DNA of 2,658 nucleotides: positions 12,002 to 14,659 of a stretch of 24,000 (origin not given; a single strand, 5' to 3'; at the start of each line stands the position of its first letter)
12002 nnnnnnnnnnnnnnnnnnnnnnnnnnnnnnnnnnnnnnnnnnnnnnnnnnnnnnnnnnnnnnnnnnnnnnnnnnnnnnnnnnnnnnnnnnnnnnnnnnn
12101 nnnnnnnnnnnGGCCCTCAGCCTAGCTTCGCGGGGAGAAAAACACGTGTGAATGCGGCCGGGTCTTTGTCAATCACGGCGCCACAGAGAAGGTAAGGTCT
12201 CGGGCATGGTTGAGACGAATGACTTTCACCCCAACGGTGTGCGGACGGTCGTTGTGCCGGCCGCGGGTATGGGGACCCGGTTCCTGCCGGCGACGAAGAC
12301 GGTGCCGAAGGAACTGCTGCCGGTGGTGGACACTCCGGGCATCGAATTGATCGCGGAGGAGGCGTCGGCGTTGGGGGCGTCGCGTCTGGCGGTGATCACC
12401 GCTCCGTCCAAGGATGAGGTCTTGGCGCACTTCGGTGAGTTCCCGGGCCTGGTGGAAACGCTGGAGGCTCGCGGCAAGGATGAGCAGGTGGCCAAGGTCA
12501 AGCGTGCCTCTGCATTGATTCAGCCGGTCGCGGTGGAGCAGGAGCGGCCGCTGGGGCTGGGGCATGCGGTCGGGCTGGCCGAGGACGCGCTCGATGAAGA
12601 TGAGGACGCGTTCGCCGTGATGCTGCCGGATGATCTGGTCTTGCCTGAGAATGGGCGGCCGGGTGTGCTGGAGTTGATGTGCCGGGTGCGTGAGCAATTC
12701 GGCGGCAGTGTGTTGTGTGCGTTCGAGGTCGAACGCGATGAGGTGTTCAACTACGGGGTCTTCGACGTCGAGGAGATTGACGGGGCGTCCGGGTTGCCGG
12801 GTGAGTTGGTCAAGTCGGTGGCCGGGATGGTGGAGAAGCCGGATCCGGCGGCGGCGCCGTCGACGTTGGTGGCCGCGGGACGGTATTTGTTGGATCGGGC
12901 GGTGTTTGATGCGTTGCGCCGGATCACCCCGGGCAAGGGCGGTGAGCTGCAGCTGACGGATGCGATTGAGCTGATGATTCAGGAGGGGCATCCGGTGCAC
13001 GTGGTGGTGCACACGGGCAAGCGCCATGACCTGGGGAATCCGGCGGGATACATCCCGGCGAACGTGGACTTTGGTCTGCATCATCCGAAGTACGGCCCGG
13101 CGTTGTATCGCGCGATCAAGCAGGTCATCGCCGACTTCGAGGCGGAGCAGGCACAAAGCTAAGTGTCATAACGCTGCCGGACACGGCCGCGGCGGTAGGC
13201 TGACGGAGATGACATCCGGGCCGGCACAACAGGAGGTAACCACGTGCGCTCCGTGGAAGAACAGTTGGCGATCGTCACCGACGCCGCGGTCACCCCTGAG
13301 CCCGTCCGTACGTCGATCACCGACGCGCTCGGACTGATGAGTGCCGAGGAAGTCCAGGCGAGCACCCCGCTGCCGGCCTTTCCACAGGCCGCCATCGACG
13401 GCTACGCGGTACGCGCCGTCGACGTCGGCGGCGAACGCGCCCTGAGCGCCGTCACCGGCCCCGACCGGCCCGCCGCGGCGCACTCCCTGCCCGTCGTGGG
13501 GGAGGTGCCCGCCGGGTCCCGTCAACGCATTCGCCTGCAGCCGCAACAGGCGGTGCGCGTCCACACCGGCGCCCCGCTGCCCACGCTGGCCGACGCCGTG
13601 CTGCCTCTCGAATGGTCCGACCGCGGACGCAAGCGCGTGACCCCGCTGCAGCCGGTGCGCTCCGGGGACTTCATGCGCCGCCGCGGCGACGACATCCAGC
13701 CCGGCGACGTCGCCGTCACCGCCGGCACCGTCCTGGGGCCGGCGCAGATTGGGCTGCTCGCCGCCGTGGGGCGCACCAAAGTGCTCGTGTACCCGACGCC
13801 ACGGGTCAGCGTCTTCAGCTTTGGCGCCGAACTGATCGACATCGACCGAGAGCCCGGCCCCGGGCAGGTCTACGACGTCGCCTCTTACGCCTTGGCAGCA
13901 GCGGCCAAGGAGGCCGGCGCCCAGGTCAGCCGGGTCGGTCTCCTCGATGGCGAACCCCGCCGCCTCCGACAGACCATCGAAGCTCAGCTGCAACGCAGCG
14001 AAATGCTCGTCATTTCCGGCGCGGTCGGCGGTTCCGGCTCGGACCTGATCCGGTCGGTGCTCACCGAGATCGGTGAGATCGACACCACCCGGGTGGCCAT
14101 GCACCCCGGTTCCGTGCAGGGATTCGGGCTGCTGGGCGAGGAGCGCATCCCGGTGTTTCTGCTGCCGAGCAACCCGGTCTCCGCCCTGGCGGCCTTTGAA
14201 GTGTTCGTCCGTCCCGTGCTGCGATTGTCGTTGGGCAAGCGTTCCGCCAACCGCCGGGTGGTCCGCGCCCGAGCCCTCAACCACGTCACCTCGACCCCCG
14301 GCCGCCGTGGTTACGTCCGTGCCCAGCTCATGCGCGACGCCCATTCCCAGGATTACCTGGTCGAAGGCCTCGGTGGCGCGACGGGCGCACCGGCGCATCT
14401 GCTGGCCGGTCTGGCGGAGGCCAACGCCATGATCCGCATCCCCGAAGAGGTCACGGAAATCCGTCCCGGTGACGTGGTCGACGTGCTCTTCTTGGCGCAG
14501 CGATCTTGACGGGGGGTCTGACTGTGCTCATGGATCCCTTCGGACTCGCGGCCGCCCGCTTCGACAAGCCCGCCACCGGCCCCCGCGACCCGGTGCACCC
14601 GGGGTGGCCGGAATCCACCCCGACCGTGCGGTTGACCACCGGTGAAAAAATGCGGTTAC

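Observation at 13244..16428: A MoeA-annotated gene plus an acidic three-TM hypothetical protein look like the gephyrin-like Glp/GlpR divisome module rather than molybdenum-cofactor biosynthesis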

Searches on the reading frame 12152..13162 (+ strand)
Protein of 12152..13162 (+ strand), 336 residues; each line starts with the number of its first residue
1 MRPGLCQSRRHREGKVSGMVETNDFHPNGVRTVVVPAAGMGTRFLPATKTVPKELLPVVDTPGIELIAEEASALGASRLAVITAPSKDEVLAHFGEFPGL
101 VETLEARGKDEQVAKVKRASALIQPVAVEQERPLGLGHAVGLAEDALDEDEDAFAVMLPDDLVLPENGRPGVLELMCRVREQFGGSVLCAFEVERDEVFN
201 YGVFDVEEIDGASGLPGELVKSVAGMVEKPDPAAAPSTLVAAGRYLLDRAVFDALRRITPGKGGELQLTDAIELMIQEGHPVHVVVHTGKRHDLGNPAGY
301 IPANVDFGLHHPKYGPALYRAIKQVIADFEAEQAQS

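Call 3: search_protein_families(library=pfam, proteins=[window:12152-13162:+])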
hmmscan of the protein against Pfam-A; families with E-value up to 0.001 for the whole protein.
window:12152-13162:+ (336 aa): 2 families
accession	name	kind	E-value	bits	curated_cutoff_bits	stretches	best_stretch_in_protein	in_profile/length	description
PF00483.29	NTP_transferase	-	1.8e-23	83.8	21.2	1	34-305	3-240/245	Nucleotidyl transferase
PF12804.13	NTP_transf_3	-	0.00045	20.9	27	0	34-96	2-57/160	MobA-like NTP transferase domain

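Call 4: search_protein_families(library=ncbifam, proteins=[window:12152-13162:+])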
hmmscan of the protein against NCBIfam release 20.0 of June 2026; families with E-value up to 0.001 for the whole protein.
window:12152-13162:+ (336 aa): 17 families
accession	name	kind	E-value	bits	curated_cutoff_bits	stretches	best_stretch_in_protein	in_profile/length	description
TIGR01099.1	galU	equivalog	3.2e-66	223.6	326.8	1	30-302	1-260/261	UTP--glucose-1-phosphate uridylyltransferase GalU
NF009928.0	PRK13389.1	equivalog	4.8e-47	160.6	548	1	30-323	8-295/302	UTP--glucose-1-phosphate uridylyltransferase GalU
NF007516.0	PRK10122.1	equivalog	1.4e-42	145.9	534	1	33-327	6-296/297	UTP--glucose-1-phosphate uridylyltransferase GalF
TIGR01105.1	galF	equivalog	4.1e-39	134.5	659.2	1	33-327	6-296/297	GalU regulator GalF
NF041313.1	UDPGP_AglF_Halo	equivalog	1.3e-30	106.6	400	2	128-298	76-225/234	UTP--glucose-1-phosphate uridylyltransferase AglF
TIGR03992.1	Arch_glmU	subfamily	4.9e-28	98.1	292.1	2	127-304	76-224/393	bifunctional sugar-1-phosphate nucleotidylyltransferase/acetyltransferase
TIGR01208.1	rmlA_long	equivalog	7e-23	81.1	320.25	1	34-304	3-231/353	glucose-1-phosphate thymidylyltransferase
NF041173.1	Sug_nt_acttase_Thmprot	equivalog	1.3e-15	57.3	600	1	33-305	3-225/405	bifunctional sugar-1-phosphate nucleotidylyltransferase/acetyltransferase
TIGR01207.1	rmlA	equivalog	2.7e-12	46.4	360.65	2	129-280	78-208/286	glucose-1-phosphate thymidylyltransferase RfbA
TIGR01173.1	glmU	equivalog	1.9e-09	36.9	366.85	1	32-289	2-216/452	bifunctional UDP-N-acetylglucosamine diphosphorylase/glucosamine-1-phosphate N-acetyltransferase GlmU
NF010933.0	PRK14353.1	equivalog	1e-07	30.9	505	0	111-285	60-219/453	bifunctional UDP-N-acetylglucosamine diphosphorylase/glucosamine-1-phosphate N-acetyltransferase GlmU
NF012024.0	PRK15480.1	equivalog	2.1e-07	30.4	588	0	31-69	4-42/292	glucose-1-phosphate thymidylyltransferase RfbA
NF010938.0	PRK14358.1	equivalog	5.7e-07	28.4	500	0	128-284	76-219/481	bifunctional N-acetylglucosamine-1-phosphate uridyltransferase/glucosamine-1-phosphate acetyltransferase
NF010934.1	PRK14354.1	equivalog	6.7e-07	28.2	450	1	127-287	66-214/447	bifunctional UDP-N-acetylglucosamine diphosphorylase/glucosamine-1-phosphate N-acetyltransferase GlmU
NF010932.0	PRK14352.1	equivalog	9e-07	27.9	611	1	32-286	8-224/488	bifunctional UDP-N-acetylglucosamine diphosphorylase/glucosamine-1-phosphate N-acetyltransferase GlmU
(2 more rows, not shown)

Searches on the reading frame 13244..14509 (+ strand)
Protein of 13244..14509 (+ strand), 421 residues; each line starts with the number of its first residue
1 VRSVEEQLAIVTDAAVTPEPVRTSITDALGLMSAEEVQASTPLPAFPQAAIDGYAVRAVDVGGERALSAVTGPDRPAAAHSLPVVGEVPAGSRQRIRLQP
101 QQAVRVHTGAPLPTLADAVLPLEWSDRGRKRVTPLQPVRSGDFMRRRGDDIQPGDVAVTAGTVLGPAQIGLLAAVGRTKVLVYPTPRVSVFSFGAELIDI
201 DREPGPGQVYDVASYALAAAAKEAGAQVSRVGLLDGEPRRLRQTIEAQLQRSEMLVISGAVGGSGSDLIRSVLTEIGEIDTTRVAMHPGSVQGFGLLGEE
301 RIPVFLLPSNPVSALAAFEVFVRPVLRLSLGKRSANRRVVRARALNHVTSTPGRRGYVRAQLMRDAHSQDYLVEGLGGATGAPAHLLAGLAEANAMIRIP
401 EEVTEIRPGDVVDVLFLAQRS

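Call 3: search_protein_families(library=pfam, proteins=[window:13244-14509:+])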
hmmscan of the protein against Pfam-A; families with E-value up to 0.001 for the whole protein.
window:13244-14509:+ (421 aa): 3 families
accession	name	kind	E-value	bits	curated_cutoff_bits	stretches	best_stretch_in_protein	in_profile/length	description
PF03453.22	MoeA_N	-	2.1e-38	131.9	30.8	1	3-176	2-160/160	MoeA N-terminal region (domain I and II)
PF00994.29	MoCF_biosynth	-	6.7e-21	74.9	26.6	1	190-327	2-143/144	Probable molybdopterin binding domain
PF03454.20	MoeA_C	-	3.8e-12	46.7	22.1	1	341-417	1-72/72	MoeA C-terminal region (domain IV)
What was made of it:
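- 13244..14509 (+): glp: gephyrin-like, MoeA-fold divisome protein (421 aa, GTG start). Pfam MoeA_N/MoCF_biosynth/MoeA_C (call 3).
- Checked: 13244-14509 (+), GTG start, 421 aa, has MoeA_N + MoCF_biosynth + MoeA_C domains (call 3).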

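Call 4: search_protein_families(library=ncbifam, proteins=[window:13244-14509:+])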
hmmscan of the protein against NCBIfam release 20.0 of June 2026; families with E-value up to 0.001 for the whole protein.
window:13244-14509:+ (421 aa): 7 families
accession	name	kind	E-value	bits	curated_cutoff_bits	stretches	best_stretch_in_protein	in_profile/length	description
NF045515.2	Glp_gephyrin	equivalog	9.2e-170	564.7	475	1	2-417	1-403/403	molybdotransferase-like divisome protein Glp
NF050098.1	MoeA_actino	exception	2.2e-98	329.6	560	1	2-417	1-400/400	molybdopterin molybdotransferase MoeA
NF011068.0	PRK14498.1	equivalog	3.1e-75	253.5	534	1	3-419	11-412/647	molybdopterin biosynthesis protein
NF007960.1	PRK10680.1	equivalog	2.9e-74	250.3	440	1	11-416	10-400/401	molybdopterin molybdotransferase MoeA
NF011060.0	PRK14491.1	equivalog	1.8e-59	201.8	532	1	19-418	218-595/598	bifunctional molybdopterin-guanine dinucleotide biosynthesis adaptor protein MobB/molybdopterin molybdotransferase MoeA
NF011067.0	PRK14497.1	equivalog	1.1e-38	133.1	536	1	11-368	21-361/546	putative molybdopterin biosynthesis protein MoeA/unknown domain fusion protein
TIGR00177.1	molyb_syn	domain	8.3e-21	74.5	85.35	1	186-324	2-148/148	molybdenum cofactor synthesis domain-containing protein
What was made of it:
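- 13244..14509 (+): NCBIfam NF045515 Glp_gephyrin 564.7 bits against a cut-off of 475, and NF050098 MoeA_actino 329.6 bits against 560 (call 4).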

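Call 5: search_solved_structures(query=window:13244-14509:+, show_alignments=2)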
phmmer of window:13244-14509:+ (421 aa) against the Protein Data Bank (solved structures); distinct sequences matched with E-value up to 0.001: 28.
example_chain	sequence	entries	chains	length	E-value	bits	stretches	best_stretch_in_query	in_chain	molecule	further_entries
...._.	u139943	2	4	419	3.8e-195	652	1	1-419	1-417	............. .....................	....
1uz5_A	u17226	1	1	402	1.3e-48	169.5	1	4-415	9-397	402AA LONG HYPOTHETICAL MOLYBDOPTERIN BIOSYNTHESIS MOEA PROTEIN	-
2nro_A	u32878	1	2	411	2.7e-42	148.7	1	24-413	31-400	Molybdopterin biosynthesis protein moeA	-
2fts_A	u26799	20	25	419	2.9e-42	148.7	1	24-418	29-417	gephyrin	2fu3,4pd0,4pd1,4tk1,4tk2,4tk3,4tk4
2nqv_A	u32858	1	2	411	2.9e-42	148.7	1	24-413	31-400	Molybdopterin biosynthesis protein moeA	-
1t3e_A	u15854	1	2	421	3e-42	148.6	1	24-418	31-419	Gephyrin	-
21zx_A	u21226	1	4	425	3.1e-42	148.6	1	24-418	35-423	Isoform 5 of Gephyrin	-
9s3m_A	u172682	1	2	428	3.3e-42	148.5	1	24-418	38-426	Isoform 5 of Gephyrin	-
9gw9_A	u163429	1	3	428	3.6e-42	148.4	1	24-418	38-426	Gephyrin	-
1fc5_A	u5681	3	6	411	3.6e-42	148.4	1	24-413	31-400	MOLYBDOPTERIN BIOSYNTHESIS MOEA PROTEIN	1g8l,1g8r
2nrs_A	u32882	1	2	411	7.1e-42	147.4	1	24-370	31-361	Molybdopterin biosynthesis protein moeA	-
2nqu_A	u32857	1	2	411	8.5e-42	147.1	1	24-413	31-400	Molybdopterin biosynthesis protein moeA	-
2nqq_A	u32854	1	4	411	1.2e-41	146.6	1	24-413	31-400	Molybdopterin biosynthesis protein moeA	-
2nqk_A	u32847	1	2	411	1.7e-41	146.2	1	24-413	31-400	Molybdopterin biosynthesis protein moeA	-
2nqr_A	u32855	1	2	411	1.7e-41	146.2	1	24-413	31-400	Molybdopterin biosynthesis protein moeA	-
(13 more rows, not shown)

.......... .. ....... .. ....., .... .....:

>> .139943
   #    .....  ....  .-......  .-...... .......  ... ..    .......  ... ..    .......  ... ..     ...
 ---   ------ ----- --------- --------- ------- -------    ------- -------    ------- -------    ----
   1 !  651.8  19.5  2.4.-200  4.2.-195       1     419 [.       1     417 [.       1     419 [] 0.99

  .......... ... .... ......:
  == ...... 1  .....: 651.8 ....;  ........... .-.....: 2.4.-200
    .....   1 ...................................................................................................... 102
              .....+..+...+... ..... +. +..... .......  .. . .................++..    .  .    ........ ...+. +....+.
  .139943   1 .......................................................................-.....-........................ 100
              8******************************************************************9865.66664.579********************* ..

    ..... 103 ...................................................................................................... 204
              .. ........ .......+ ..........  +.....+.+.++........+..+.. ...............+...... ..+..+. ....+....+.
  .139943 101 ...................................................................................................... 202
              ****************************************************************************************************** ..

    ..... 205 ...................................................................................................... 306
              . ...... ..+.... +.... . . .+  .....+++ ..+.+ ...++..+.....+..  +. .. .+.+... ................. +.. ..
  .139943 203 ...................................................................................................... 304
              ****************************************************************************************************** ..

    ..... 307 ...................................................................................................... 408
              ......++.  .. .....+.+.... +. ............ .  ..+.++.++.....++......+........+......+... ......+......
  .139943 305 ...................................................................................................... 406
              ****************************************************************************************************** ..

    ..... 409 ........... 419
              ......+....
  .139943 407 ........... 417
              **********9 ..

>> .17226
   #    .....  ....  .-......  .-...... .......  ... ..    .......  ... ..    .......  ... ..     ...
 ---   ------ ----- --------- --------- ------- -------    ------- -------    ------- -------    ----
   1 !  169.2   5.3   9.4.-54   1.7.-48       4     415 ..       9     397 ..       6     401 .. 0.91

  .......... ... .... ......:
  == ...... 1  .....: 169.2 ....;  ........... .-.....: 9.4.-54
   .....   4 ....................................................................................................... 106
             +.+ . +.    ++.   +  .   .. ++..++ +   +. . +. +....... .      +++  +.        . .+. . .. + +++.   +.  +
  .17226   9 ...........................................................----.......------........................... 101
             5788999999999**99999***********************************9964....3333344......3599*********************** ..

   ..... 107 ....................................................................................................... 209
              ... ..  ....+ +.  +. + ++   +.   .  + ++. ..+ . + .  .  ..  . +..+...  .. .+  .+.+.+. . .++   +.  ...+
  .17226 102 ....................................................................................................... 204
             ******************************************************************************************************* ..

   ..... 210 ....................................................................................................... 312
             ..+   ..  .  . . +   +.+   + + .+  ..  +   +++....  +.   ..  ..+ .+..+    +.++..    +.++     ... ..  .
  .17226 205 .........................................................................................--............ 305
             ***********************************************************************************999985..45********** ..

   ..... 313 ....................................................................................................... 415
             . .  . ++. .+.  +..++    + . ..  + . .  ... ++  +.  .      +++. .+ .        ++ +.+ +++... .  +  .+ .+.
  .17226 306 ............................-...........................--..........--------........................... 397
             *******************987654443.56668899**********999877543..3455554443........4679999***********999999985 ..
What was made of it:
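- Closest known: Eukaryotic gephyrin. Same: PDB gephyrin E domain matches at E about 3e-42 (call 5).
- Checked: Its N-terminus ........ aligns with residue 1 of the C. glutamicum Glp crystal construct (call 5).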

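Call 14: find_encoding_contigs(protein=window:13244-14509:+, flank=10000, max_places=4)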
Protein window:13244-14509:+ (421 aa): 23 contigs read that carry it; 4 places shown.
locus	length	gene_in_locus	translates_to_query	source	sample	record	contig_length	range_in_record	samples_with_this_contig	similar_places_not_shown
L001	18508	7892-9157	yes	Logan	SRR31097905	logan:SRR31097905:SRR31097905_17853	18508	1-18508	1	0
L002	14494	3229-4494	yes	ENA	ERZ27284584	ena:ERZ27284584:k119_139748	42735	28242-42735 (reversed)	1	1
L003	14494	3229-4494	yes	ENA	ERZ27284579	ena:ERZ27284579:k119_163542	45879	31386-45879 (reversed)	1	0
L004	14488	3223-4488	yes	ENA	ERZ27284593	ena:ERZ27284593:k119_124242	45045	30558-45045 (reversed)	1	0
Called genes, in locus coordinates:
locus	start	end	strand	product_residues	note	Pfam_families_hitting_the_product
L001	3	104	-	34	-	?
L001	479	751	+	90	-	PF01197:Ribosomal_L31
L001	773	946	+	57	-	PF01783:Ribosomal_L32p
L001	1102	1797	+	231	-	PF00072:Response_reg, PF00486:Trans_reg_C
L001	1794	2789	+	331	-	PF00512:HisKA, PF02518:HATPase_c, PF13581:HATPase_c_2 (weak)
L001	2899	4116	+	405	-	PF00089:Trypsin, PF13365:Trypsin_2, PF00595:PDZ (weak), PF13180:PDZ_2, PF17820:PDZ_6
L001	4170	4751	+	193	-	PF00994:MoCF_biosynth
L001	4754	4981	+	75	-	-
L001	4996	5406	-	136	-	PF01741:MscL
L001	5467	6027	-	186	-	PF08666:SAF (weak)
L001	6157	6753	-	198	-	PF01812:5-FTHF_cyc-lig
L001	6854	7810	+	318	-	PF00483:NTP_transferase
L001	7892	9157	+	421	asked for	PF03453:MoeA_N, PF00994:MoCF_biosynth, PF03454:MoeA_C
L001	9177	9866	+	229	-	PF13302:Acetyltransf_3, PF13420:Acetyltransf_4, PF00583:Acetyltransf_1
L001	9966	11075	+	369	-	PF28211:GlpR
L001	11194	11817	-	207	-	PF03352:Adenine_glyco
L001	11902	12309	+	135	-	PF07681:DoxX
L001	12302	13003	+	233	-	PF13490:zf-HC2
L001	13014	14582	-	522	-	PF13231:PMT_2, PF02366:PMT, PF16192:PMT_4TMC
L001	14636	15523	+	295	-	PF00590:TP_methylase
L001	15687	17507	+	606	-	PF02028:BCCT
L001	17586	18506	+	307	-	?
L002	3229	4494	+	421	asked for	PF03453:MoeA_N, PF00994:MoCF_biosynth, PF03454:MoeA_C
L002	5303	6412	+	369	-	PF28211:GlpR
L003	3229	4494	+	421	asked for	PF03453:MoeA_N, PF00994:MoCF_biosynth, PF03454:MoeA_C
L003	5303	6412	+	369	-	PF28211:GlpR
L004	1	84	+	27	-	?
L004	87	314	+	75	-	-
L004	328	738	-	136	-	PF01741:MscL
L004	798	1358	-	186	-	PF08666:SAF, PF13144:ChapFlgA (weak)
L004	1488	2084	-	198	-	PF01812:5-FTHF_cyc-lig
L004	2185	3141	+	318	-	PF00483:NTP_transferase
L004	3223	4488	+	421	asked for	PF03453:MoeA_N, PF00994:MoCF_biosynth, PF03454:MoeA_C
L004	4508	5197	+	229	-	PF13302:Acetyltransf_3, PF13420:Acetyltransf_4 (weak), PF00583:Acetyltransf_1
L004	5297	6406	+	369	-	PF28211:GlpR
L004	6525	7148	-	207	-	PF03352:Adenine_glyco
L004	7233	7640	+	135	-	PF07681:DoxX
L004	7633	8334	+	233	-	PF13490:zf-HC2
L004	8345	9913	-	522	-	PF13231:PMT_2, PF02366:PMT, PF16192:PMT_4TMC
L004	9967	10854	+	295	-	PF00590:TP_methylase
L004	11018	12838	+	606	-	PF02028:BCCT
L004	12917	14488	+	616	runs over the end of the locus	PF00133:tRNA-synt_1, PF01406:tRNA-synt_1e (faint), PF09334:tRNA-synt_1g, PF08264:Anticodon_1, PF19303:Anticodon_3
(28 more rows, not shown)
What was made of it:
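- Checked: Gene callers on four identical metagenome contigs start the gene 24 nt later, at the codon corresponding to window ATG 14530 (229 aa, call 14).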

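Call 18: find_related_loci(query=window:13244-14509:+, collection=genome_contigs, flank=10000)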
Query window:13244-14509:+ (421 aa) in genome_contigs; peptide patterns used: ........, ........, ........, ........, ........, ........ (x = any residue, [..] = any of these).
600 stretches matched a pattern (row limit reached: there are more); 517 encode a relative of the query (tblastn E <= 1e-3); the best 80 are kept; 80 distinct loci.
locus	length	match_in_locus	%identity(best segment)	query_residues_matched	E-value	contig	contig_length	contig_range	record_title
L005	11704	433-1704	77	1-421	0e+0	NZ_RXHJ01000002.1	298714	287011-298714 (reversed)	Corynebacterium hylobatis strain YIM 101343 Scaffold1_2, whole genome shotgun sequence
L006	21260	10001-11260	77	1-421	0e+0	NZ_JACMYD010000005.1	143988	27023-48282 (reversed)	Corynebacterium sp. zg-331 Scaffold5_1, whole genome shotgun sequence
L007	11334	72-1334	77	1-421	0e+0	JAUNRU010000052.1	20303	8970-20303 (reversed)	MAG: Corynebacterium casei isolate S3R_St_36 NODE_1375_length_20303_cov_11.612554, whole genome shotgun sequence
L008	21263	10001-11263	77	1-421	0e+0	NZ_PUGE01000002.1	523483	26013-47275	Corynebacterium sp. J010B-136 NODE_2_length_523483_cov_58.399183, whole genome shotgun sequence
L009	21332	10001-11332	72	1-421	0e+0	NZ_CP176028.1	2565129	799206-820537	Corynebacterium sp. MSK072 chromosome, complete genome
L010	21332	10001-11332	72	1-421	0e+0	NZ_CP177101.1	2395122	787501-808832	Corynebacterium sp. LaCa142 chromosome, complete genome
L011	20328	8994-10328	71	1-418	0e+0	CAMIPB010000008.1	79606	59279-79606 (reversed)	MAG: uncultured Corynebacterium sp. isolate A6R4QbVexk_bin.14.MAG genome assembly, contig: NODE_154_length_79606_cov_12.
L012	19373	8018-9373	70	1-421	0e+0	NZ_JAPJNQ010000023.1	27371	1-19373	MAG: Corynebacterium sp. isolate RAGGC_12 NODE_504_length_27371_cov_8.594597, whole genome shotgun sequence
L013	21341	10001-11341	70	1-421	0e+0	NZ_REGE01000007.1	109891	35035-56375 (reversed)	Corynebacterium macginleyi strain CCUG 32361 CCUG32361_7, whole genome shotgun sequence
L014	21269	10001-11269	75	1-419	0e+0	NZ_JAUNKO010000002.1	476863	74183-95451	MAG: Corynebacterium sp. isolate S30M_Sa_49 NODE_2_length_476863_cov_69.827673, whole genome shotgun sequence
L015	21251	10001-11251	76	1-419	0e+0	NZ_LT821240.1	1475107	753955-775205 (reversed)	Corynebacterium pacaense strain Marseille-P2417, whole genome shotgun sequence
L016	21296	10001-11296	75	1-421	0e+0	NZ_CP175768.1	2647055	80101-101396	Corynebacterium sp. YSMAA5_1_F9 chromosome, complete genome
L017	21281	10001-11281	75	1-419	0e+0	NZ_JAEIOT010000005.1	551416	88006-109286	Corynebacterium marambiense strain CCM 8864 GCM70020042_5, whole genome shotgun sequence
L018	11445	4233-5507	72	1-416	0e+0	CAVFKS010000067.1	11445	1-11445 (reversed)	Clostridia bacterium isolate H07607-L1_cleanbin_000009 genome assembly, contig: Spades_H07607-L1_contig_2504, whole geno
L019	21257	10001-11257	70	1-421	0e+0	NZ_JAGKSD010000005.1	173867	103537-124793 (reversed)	Corynebacterium sp. Marseille-P3884 NODE_5_length_173867_cov_20.9183, whole genome shotgun sequence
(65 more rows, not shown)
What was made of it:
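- Closest known: Mycobacterium tuberculosis MoeA1/Rv0994 - RimJ/Rv0995 - Rv0996 cluster. Different: Glp identity is about 59-62% (call 18).
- Tried and rejected: The best hit was 77% Glp identity (C. hylobatis, C. sp. zg-331, C. casei and others; call 18).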
